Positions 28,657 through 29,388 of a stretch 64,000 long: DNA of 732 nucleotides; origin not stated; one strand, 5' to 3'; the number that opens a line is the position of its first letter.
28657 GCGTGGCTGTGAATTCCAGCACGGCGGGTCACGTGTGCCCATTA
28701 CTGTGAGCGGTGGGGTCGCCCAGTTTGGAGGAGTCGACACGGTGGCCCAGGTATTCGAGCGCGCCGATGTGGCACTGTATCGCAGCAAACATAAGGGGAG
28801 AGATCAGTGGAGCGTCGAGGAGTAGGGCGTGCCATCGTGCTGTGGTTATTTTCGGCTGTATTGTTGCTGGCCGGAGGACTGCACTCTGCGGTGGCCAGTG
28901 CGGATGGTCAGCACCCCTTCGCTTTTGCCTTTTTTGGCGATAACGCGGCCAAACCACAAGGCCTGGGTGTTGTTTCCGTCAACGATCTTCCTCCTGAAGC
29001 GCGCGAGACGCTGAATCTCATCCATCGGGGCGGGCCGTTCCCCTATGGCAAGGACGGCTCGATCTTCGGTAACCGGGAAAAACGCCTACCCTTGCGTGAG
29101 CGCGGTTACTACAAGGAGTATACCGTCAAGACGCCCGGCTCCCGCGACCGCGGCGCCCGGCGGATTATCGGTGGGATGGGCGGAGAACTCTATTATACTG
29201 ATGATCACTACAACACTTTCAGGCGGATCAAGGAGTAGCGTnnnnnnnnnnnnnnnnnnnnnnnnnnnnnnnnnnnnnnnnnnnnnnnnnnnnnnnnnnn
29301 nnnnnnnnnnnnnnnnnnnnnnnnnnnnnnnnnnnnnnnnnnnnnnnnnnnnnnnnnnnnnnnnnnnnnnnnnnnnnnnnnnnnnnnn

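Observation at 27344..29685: Secreted RNase Sa/barnase-family ribonuclease and barstar, translationally coupled to a coiled-coil GGDEF cyclase, wedged between dapB and carAB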

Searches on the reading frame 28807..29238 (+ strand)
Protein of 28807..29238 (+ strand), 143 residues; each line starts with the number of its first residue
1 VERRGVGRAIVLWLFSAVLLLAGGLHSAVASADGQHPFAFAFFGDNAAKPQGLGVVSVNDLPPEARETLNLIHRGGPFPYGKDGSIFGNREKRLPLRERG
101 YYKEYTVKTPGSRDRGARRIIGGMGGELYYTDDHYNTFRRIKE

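Call 3: search_protein_families(library=pfam, proteins=[window:28807-29238:+], max_evalue=0.01)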
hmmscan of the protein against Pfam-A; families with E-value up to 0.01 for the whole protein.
window:28807-29238:+ (143 aa): 1 family
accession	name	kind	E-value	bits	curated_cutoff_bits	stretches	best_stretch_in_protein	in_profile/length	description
PF00545.25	Ribonuclease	-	3.3e-24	85.7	24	1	51-141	8-97/98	ribonuclease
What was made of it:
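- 28807..29238 (+): Exported guanyl-specific RNase of the Sa/T1/barnase (PF00545) family, 143 aa. Sec-type leader about residues 1-30 (28807-28896), conserved linker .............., catalytic domain residues 54-143. It overlaps the cyclase gene by 19 nt. PF00545 3e-24 (call 3).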

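Call 4: search_protein_families(library=ncbifam, proteins=[window:28807-29238:+], max_evalue=0.01)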
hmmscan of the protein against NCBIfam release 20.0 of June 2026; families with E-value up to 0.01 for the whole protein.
window:28807-29238:+ (143 aa): 0 families

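Call 6: find_encoding_contigs(protein=window:28807-29238:+, flank=10000, max_places=6)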
Protein window:28807-29238:+ (143 aa): 14 contigs read that carry it; 6 places shown.
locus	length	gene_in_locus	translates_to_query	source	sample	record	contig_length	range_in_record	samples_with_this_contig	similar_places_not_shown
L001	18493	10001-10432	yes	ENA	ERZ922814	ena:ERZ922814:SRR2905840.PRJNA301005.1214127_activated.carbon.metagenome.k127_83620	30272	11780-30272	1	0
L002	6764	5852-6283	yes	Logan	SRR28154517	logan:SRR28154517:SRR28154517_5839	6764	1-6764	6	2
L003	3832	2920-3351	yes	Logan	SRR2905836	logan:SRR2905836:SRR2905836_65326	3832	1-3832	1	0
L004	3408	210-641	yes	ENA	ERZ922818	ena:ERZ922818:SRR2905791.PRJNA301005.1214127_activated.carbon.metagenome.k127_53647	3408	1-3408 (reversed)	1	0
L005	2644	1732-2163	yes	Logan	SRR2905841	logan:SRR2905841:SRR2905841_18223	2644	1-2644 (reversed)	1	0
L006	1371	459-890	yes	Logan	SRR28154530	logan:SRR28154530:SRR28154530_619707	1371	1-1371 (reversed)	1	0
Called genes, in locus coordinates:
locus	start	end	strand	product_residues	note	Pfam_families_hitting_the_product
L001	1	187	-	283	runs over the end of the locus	PF01435:Peptidase_M48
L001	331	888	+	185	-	PF07152:YaeQ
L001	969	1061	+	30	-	-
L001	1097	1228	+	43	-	-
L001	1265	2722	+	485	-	PF00199:Catalase, PF06628:Catalase-rel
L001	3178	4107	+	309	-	PF17773:UPF0176_N, PF00581:Rhodanese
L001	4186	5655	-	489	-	PF02696:SelO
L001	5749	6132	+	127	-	PF01844:HNH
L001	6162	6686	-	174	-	PF00578:AhpC-TSA, PF08534:Redoxin (weak)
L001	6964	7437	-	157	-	PF13883:CREG_beta-barrel, PF01243:PNPOx_N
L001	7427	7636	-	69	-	-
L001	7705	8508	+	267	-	PF01113:DapB_N, PF05173:DapB_C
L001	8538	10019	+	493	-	PF20975:DGCcoil, PF00990:GGDEF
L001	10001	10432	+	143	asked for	PF00545:Ribonuclease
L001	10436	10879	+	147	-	PF01337:Barstar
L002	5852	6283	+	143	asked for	PF00545:Ribonuclease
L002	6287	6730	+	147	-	PF01337:Barstar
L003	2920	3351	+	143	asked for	PF00545:Ribonuclease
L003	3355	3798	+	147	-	PF01337:Barstar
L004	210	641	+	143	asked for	PF00545:Ribonuclease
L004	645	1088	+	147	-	PF01337:Barstar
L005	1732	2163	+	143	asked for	PF00545:Ribonuclease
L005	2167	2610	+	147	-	PF01337:Barstar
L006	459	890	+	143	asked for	PF00545:Ribonuclease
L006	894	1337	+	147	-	PF01337:Barstar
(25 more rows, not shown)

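Call 7: find_homologous_proteins(query=window:28807-29235:+, max_evalue=0.001)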
Query window:28807-29235:+ (143 aa): 8000 proteins with E <= 0.001 among 8000 candidates; the best 120 are listed.
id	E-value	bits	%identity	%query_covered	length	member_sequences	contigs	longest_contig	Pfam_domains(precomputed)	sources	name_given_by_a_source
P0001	1.3e-91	322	100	100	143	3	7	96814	PF00545.26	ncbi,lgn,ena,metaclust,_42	metaclust:\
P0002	5.9e-81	288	89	100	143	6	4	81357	PF00545.26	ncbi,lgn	-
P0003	5.9e-76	271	85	100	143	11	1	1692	PF00545.26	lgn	-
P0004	3.4e-65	237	-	-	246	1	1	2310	PF00545.26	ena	-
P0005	7.4e-64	232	65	62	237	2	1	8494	PF00545.26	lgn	-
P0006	2.6e-63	230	-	-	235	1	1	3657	PF00545.26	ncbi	-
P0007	1.2e-61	225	-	-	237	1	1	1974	PF00545.26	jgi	jgi:guanyl-specific ribonuclease Sa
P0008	3.4e-61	224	-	-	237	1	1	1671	PF00545.26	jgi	jgi:guanyl-specific ribonuclease Sa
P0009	1.8e-59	218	-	-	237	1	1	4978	PF00545.26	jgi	jgi:guanyl-specific ribonuclease Sa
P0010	3.0e-56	208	-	-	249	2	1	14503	PF00545.26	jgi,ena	-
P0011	6.1e-56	207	-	-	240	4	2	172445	PF00545.26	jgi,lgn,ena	-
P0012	9.7e-56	206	-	-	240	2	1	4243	PF00545.26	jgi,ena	-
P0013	2.7e-55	204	-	-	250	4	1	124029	PF00545.26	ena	-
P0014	9.5e-55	203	-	-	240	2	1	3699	PF00545.26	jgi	jgi:guanyl-specific ribonuclease Sa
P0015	1.1e-54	202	-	-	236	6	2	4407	PF00545.26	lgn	-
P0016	1.1e-54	202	-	-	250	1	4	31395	PF00545.26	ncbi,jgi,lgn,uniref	ncbi:MAG TPA: ribonuclease domain-containing protein [Actinophytocola sp.]|jgi:guanyl-specific ribon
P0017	1.5e-54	202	-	-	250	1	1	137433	PF00545.26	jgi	jgi:ribonuclease T1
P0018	1.6e-54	202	-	-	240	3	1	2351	PF00545.26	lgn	-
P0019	1.7e-54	202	-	-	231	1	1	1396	PF00545.26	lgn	-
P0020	3.5e-54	201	-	-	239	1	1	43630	PF00545.26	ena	-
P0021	5.7e-54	200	-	-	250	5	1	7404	PF00545.26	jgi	jgi:guanyl-specific ribonuclease Sa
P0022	1.3e-53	199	-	-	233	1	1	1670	PF00545.26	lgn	-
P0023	1.4e-53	199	-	-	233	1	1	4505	PF00545.26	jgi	jgi:guanyl-specific ribonuclease Sa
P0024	7.0e-53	197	-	-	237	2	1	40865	PF00545.26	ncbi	ncbi:guanyl-specific ribonuclease [Actinophytocola sediminis]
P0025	7.5e-53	196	-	-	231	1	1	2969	PF00545.26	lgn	-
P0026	2.2e-52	195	-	-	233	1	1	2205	PF00545.26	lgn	-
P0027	4.8e-52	194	-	-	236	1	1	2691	PF00545.26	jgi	jgi:guanyl-specific ribonuclease Sa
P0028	7.9e-52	193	-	-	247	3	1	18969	PF00545.26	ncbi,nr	ncbi:MAG: ribonuclease [Actinophytocola sp.]|nr:ribonuclease [Actinophytocola sp.]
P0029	9.8e-52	193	-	-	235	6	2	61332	PF00545.26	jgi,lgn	jgi:guanyl-specific ribonuclease Sa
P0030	1.0e-51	193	-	-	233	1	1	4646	PF00545.26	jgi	jgi:guanyl-specific ribonuclease Sa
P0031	3.1e-51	191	-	-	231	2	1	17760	PF00545.26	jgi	jgi:guanyl-specific ribonuclease Sa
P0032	4.1e-51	191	-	-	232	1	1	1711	PF00545.26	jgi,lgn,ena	jgi:guanyl-specific ribonuclease Sa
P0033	5.3e-51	190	-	-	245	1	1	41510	PF00545.26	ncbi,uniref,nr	ncbi:ribonuclease domain-containing protein [Actinophytocola xanthii]|uniref:Uncharacterized protein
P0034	5.9e-51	190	-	-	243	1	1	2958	PF00545.26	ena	-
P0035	6.5e-51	190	-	-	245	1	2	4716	PF00545.26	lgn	-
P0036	2.2e-50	188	-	-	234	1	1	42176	PF00545.26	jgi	jgi:guanyl-specific ribonuclease Sa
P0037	3.0e-50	188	-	-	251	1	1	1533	PF00545.26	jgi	jgi:guanyl-specific ribonuclease Sa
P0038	4.2e-50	188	-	-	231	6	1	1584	PF00545.26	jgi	jgi:guanyl-specific ribonuclease Sa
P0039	1.0e-49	186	-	-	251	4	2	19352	PF00545.26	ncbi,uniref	ncbi:MAG: ribonuclease domain-containing protein [Actinophytocola sp.]|uniref:ribonuclease domain-co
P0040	4.6e-48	181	-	-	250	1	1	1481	PF00545.26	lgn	-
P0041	6.0e-43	164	76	69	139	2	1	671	PF00545.26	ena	-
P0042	3.0e-41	159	63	83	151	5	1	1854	PF00545.26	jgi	-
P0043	4.7e-41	158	58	97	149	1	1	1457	PF00545.26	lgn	-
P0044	5.9e-41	158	69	73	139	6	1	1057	PF00545.26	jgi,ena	-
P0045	9.2e-41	157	62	91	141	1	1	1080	PF00545.26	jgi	jgi:ribonuclease T1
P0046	1.1e-40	157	74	69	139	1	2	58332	PF00545.26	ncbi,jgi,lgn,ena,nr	ncbi:MAG TPA: ribonuclease [Desulfomonilaceae bacterium]|nr:ribonuclease [Desulfomonilaceae bacteriu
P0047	1.7e-40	156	68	72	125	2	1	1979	PF00545.26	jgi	jgi:ribonuclease T1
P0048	1.9e-40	156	69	68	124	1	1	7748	PF00545.26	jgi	jgi:ribonuclease T1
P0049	2.6e-40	156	60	91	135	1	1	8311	PF00545.26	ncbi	ncbi:MAG: ribonuclease domain-containing protein [Thermodesulfobacteriota bacterium]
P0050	2.9e-40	156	56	92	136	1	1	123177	PF00545.26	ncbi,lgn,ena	-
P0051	4.7e-40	155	74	64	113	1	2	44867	PF00545.26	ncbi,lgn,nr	ncbi:MAG: ribonuclease domain-containing protein [Burkholderiales bacterium]|nr:ribonuclease domain-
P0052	9.0e-40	154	74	65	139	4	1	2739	PF00545.26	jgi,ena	-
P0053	9.8e-40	154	72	71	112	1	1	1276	PF00545.26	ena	-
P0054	1.4e-39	153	72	65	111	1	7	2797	PF00545.26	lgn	-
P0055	1.6e-39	153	65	70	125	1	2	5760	PF00545.26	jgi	-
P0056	1.7e-39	153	72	69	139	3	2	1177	PF00545.26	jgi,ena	-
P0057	1.8e-39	153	70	75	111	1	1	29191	PF00545.26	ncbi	ncbi:MAG TPA: ribonuclease domain-containing protein, partial [Stellaceae bacterium]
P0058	1.9e-39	153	67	69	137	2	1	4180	PF00545.26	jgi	jgi:ribonuclease T1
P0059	2.0e-39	153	66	69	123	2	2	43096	PF00545.26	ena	-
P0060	2.8e-39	152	67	66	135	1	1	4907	PF00545.26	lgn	-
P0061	3.1e-39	152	57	94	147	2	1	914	PF00545.26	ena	-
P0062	3.3e-39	152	67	69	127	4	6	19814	PF00545.26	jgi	jgi:ribonuclease T1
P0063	3.4e-39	152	68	74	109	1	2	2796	PF00545.26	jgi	-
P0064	3.7e-39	152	74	63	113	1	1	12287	PF00545.26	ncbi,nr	ncbi:MAG: ribonuclease [Burkholderiales bacterium]|nr:ribonuclease [Burkholderiales bacterium]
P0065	4.4e-39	152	55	97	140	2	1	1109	PF00545.26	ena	-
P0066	5.5e-39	151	68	71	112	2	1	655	PF00545.26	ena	-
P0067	6.0e-39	151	70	62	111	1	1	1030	PF00545.26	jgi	-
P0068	6.9e-39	151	69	65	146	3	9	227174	PF00545.26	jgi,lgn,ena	-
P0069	8.0e-39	151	61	80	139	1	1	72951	PF00545.26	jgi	-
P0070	8.5e-39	151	55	92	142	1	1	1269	PF00545.26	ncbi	-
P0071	1.0e-38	151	57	94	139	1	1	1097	PF00545.26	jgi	jgi:ribonuclease T1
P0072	1.0e-38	151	55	95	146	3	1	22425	PF00545.26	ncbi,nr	ncbi:MAG: ribonuclease N1 [Acidobacteria bacterium]|nr:ribonuclease N1 [Acidobacteriota bacterium]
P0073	1.0e-38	151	70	64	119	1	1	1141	PF00545.26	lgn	-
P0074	1.1e-38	151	73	62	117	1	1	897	PF00545.26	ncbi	-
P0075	1.2e-38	150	75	62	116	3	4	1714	PF00545.26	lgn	-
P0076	1.2e-38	150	54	98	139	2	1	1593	PF00545.26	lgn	-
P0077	1.2e-38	150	66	71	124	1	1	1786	PF00545.26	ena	-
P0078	1.2e-38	150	74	65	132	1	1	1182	PF00545.26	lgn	-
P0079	1.2e-38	150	74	63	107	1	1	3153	PF00545.26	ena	-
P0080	1.3e-38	150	56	94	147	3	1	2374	PF00545.26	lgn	-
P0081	1.5e-38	150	68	69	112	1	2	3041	PF00545.26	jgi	jgi:ribonuclease T1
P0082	1.5e-38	150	70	67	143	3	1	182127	PF00545.26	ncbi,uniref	ncbi:ribonuclease domain-containing protein [Streptomyces sp. NPDC007861]|uniref:ribonuclease domain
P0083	1.5e-38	150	73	64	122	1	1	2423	PF00545.26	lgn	-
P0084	1.8e-38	150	-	-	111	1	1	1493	PF00545.26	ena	-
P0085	1.8e-38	150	70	65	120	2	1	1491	PF00545.26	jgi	jgi:ribonuclease T1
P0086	2.0e-38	150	73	62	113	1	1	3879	PF00545.26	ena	-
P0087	2.0e-38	150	57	89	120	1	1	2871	PF00545.26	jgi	jgi:ribonuclease T1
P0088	2.0e-38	150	60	82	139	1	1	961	PF00545.26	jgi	jgi:ribonuclease T1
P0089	2.1e-38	150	69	70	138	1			PF00545.26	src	-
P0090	2.1e-38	150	75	62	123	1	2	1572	PF00545.26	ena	-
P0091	2.1e-38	150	58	88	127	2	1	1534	PF00545.26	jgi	jgi:ribonuclease T1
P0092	2.1e-38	150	55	90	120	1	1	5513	PF00545.26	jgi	jgi:ribonuclease T1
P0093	2.2e-38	150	68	71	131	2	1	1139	PF00545.26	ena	-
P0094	2.2e-38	150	74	65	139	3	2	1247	PF00545.26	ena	-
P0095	2.6e-38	149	71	64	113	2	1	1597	PF00545.26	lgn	-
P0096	3.0e-38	149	64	71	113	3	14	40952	PF00545.26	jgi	jgi:ribonuclease T1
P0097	3.1e-38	149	75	62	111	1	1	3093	PF00545.26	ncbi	ncbi:MAG: ribonuclease domain-containing protein [Burkholderiales bacterium]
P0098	3.4e-38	149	70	64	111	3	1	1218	PF00545.26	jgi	jgi:ribonuclease T1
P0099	3.5e-38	149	66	74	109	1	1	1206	PF00545.26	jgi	jgi:ribonuclease T1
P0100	3.6e-38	149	66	74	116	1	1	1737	PF00545.26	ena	-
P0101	3.6e-38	149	73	65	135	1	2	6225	PF00545.26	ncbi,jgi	jgi:ribonuclease T1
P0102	3.7e-38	149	68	69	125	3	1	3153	PF00545.26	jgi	jgi:ribonuclease T1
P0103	3.8e-38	149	66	74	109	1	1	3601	PF00545.26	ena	-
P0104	3.8e-38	149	72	62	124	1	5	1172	PF00545.26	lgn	-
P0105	3.8e-38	149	54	97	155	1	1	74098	PF00545.26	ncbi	-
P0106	4.0e-38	149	73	65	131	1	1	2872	PF00545.26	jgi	-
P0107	4.1e-38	149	72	63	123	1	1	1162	PF00545.26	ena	-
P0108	4.2e-38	149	71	65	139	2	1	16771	PF00545.26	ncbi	-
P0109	4.2e-38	149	72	64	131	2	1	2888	PF00545.26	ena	-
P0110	4.3e-38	149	59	78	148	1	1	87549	PF00545.26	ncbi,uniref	ncbi:ribonuclease domain-containing protein [Streptomyces sp. NPDC046985]|uniref:ribonuclease domain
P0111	4.5e-38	149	72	62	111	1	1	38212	PF00545.26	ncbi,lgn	-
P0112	4.6e-38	149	71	65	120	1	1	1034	PF00545.26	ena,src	-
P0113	4.6e-38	148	72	63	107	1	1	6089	PF00545.26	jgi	-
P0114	4.8e-38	148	71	63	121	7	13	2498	PF00545.26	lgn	-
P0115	4.8e-38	148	52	97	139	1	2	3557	PF00545.26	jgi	jgi:ribonuclease T1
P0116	5.1e-38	148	66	74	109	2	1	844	PF00545.26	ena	-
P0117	5.4e-38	148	66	71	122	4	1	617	PF00545.26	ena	-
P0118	5.4e-38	148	73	64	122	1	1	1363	PF00545.26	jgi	jgi:ribonuclease T1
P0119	5.4e-38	148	74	64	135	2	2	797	PF00545.26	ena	-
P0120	5.6e-38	148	62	74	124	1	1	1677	PF00545.26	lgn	-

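Call 9: search_solved_structures(query=window:28807-29235:+, show_alignments=2)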
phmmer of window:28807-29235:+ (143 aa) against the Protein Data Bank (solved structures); distinct sequences matched with E-value up to 0.001: 40.
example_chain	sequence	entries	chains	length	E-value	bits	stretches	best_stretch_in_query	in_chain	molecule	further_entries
1uck_A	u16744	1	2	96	2.2e-28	102.4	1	54-141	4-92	Guanyl-specific ribonuclease Sa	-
1uci_A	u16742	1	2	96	4e-28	101.6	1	54-141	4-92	Guanyl-specific ribonuclease Sa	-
1t2i_A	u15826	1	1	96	4.1e-28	101.5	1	54-141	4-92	Guanyl-specific ribonuclease Sa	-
4gho_A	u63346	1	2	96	4.1e-28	101.5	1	54-141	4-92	Guanyl-specific ribonuclease Sa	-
4j5g_A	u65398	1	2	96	4.2e-28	101.5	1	54-141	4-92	Guanyl-specific ribonuclease Sa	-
1ay7_A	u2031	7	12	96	4.2e-28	101.5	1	54-141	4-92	GUANYL-SPECIFIC RIBONUCLEASE SA | RIBONUCLEASE SA | RIBONUCLEASE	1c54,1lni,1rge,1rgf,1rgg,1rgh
1ynv_X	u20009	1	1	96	4.4e-28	101.4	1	54-141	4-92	Guanyl-specific ribonuclease Sa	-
1gmp_A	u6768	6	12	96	5.3e-28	101.2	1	54-141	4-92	RIBONUCLEASE SA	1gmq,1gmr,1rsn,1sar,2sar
1mgr_A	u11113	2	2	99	7.1e-28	100.7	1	51-141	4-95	Guanyl-specific ribonuclease Sa3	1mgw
1py3_A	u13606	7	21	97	1.4e-27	99.8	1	56-141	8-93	ribonuclease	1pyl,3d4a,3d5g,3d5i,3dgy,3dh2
1i8v_A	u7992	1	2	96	1.5e-27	99.7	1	54-141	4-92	GUANYL-SPECIFIC RIBONUCLEASE SA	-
1i70_A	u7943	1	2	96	1.5e-27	99.7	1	54-141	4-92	GUANYL-SPECIFIC RIBONUCLEASE SA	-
4j5k_A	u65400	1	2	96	1.5e-27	99.7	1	54-141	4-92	Guanyl-specific ribonuclease Sa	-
1ucl_A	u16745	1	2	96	1.5e-27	99.7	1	54-141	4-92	Guanyl-specific ribonuclease Sa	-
1ucj_A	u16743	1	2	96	1.5e-27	99.7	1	54-141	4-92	Guanyl-specific ribonuclease Sa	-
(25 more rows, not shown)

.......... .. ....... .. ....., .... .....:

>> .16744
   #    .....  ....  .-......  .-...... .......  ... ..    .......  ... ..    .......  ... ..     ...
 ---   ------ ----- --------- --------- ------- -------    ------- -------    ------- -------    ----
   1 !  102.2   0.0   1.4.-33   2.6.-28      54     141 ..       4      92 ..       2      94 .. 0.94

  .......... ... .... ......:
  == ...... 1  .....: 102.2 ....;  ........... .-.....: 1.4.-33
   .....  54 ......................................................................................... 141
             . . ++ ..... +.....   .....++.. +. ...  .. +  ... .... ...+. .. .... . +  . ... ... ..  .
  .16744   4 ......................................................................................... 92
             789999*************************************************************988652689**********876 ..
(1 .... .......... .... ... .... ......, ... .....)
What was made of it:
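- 28807..29238 (+): RNase Sa 2e-28 (call 9).
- On Microbial guanyl-specific RNase, N1/T1/Sa/barnase family (PF00545): RNase Sa chains at E 2e-28 to 2e-27 over residues 54-141 (call 9).
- Closest known: Barnase-barstar of Bacillus amyloliquefaciens. Different: The RNase is nearer to Sa than to barnase (barnase E about 1e-3, call 9).
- Checked: The RNase matches solved RNase Sa chains at E 2e-28 over residues 54-141 (call 9).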

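Call 36: find_encoding_contigs(protein=P0050, flank=4000, max_places=1)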
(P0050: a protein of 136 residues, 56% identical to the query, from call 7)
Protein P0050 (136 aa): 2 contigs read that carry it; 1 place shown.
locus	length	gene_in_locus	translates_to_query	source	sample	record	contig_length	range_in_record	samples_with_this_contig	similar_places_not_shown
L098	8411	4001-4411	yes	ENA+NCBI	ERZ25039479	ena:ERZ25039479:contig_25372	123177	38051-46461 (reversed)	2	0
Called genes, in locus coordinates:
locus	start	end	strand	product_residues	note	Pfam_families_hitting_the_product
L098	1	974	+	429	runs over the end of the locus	PF02403:Seryl_tRNA_N, PF00587:tRNA-synt_2b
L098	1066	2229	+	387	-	PF17785:PUA_3, PF10672:Methyltrans_SAM, PF03602:Cons_hypoth95, PF05175:MTS, PF13847:Methyltransf_31 (weak), PF13649:Methyltransf_25 (faint)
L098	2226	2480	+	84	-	-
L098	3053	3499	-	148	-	PF00999:Na_H_Exchanger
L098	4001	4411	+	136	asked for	PF00545:Ribonuclease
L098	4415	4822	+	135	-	PF01337:Barstar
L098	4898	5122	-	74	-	-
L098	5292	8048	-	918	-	PF00923:TAL_FSA, PF00342:PGI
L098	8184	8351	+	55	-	-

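Call 37: find_encoding_contigs(protein=P0051, flank=4000, max_places=1)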
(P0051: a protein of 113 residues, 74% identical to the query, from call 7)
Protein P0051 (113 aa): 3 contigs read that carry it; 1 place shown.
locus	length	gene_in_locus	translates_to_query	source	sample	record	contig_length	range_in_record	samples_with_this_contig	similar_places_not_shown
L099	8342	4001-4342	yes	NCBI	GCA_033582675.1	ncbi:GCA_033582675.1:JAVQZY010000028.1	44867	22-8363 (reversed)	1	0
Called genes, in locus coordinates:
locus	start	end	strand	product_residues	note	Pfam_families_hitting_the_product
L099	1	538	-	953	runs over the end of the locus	PF00005:ABC_tran (faint), PF02463:SMC_N (faint), PF13191:AAA_16 (faint), PF13304:AAA_21 (faint), PF13481:AAA_25 (faint), PF13555:AAA_29 (faint), PF17760:UvrA_inter, PF17755:UvrA_DNA-bind, +1 more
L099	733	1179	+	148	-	PF00436:SSB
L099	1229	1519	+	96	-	PF09723:Zn_ribbon_8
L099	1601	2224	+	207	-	PF04367:DUF502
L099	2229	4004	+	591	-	PF01336:tRNA_anti-codon, PF00152:tRNA-synt_2, PF02938:GAD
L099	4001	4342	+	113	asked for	PF00545:Ribonuclease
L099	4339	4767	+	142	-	PF01337:Barstar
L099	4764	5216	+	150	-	PF00293:NUDIX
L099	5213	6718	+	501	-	-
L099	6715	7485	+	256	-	PF03372:Exo_endo_phos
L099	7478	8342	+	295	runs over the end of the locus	PF13091:PLDc_2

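Call 38: find_encoding_contigs(protein=P0068, flank=4000, max_places=1)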
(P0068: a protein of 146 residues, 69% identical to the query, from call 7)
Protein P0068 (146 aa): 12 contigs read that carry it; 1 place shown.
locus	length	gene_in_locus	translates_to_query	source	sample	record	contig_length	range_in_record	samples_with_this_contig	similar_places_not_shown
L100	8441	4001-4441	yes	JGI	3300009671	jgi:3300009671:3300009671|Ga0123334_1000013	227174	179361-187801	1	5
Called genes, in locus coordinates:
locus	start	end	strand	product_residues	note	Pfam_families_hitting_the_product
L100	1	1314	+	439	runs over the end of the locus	PF00989:PAS, PF08448:PAS_4, PF13426:PAS_9, PF00158:Sigma54_activat, PF14532:Sigma54_activ_2, PF07728:AAA_5, PF25601:AAA_lid_14, PF02954:HTH_8, +4 more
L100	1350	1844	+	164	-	PF01980:TrmO_N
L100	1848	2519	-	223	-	-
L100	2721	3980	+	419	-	PF00512:HisKA, PF02518:HATPase_c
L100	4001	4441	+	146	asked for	PF00545:Ribonuclease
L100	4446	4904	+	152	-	PF01337:Barstar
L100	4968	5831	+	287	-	-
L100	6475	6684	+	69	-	PF07927:HicA_toxin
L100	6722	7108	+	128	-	PF15919:HicB_lk_antitox, PF15970:HicB-like_2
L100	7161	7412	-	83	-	PF02452:PemK_toxin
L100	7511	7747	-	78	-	-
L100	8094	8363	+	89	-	PF02604:PhdYeFM_antitox (weak)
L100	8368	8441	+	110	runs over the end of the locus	PF05016:ParE_toxin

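Call 48: search_protein_families(library=padloc, proteins=[window:28807-29235:+], max_evalue=0.01)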
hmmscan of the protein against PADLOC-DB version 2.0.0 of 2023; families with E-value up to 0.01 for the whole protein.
window:28807-29235:+ (143 aa): 0 families
